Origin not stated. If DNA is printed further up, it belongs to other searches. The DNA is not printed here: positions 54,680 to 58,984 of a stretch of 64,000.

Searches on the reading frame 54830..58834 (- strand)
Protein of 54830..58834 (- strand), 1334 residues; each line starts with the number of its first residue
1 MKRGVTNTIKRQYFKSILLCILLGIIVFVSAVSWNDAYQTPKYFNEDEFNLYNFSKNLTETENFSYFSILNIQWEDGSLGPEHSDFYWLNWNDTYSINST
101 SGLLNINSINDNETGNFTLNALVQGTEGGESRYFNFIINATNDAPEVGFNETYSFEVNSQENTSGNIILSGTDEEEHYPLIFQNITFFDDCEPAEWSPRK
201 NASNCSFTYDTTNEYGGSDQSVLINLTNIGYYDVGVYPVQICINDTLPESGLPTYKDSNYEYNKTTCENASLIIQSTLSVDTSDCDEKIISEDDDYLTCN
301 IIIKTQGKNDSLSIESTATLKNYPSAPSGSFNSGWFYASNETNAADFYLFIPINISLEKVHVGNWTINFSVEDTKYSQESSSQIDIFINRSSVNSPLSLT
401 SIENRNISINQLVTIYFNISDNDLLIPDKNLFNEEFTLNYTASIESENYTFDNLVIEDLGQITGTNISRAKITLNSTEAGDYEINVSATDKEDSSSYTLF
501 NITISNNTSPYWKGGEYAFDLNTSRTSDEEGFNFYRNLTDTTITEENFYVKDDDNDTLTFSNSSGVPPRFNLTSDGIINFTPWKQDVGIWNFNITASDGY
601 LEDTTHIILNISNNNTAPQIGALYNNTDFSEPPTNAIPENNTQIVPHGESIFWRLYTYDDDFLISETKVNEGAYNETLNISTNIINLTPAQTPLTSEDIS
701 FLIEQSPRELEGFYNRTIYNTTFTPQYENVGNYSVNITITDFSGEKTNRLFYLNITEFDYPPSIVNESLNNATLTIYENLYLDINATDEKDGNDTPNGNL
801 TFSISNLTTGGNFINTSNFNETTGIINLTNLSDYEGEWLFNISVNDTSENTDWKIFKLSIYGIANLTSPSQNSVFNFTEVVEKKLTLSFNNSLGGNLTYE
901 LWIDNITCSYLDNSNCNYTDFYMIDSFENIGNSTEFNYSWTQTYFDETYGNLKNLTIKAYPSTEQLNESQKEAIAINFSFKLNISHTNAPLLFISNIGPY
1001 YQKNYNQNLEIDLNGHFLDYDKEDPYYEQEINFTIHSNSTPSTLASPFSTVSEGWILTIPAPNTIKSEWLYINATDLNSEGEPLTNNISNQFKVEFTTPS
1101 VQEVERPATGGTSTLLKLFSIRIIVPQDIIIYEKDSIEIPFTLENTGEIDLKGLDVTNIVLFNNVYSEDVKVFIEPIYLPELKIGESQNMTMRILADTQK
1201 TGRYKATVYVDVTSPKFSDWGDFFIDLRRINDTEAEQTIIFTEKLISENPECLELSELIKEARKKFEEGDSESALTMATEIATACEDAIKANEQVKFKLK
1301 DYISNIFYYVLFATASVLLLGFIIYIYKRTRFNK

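Call 49: search_protein_families(library=pfam, proteins=[window:54830-58834:-], max_evalue=0.1)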
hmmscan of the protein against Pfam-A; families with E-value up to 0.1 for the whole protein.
window:54830-58834:- (1334 aa): 7 families
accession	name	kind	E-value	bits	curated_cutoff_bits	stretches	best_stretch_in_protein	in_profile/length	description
PF05345.18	He_PIG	-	0.0029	18.5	24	1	549-606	28-90/96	Putative Ig domain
PF25262.1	DUF7862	-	0.0034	17.8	27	1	1149-1210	10-69/85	Domain of unknown function (DUF7862)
PF15418.12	DUF4625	-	0.01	16.6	27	0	475-504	101-130/131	Domain of unknown function (DUF4625)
PF00801.26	PKD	-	0.013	16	23.5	0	464-500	39-77/80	PKD domain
PF23265.1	Ig-like_KY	-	0.018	15.6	27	0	451-498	63-109/129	KY-like, immunoglobulin-like domain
PF00028.23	Cadherin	-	0.044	14.6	28.8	0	464-504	51-92/93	Cadherin domain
PF18911.6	PKD_4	-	0.082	13.4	27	0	722-748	51-77/85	PKD domain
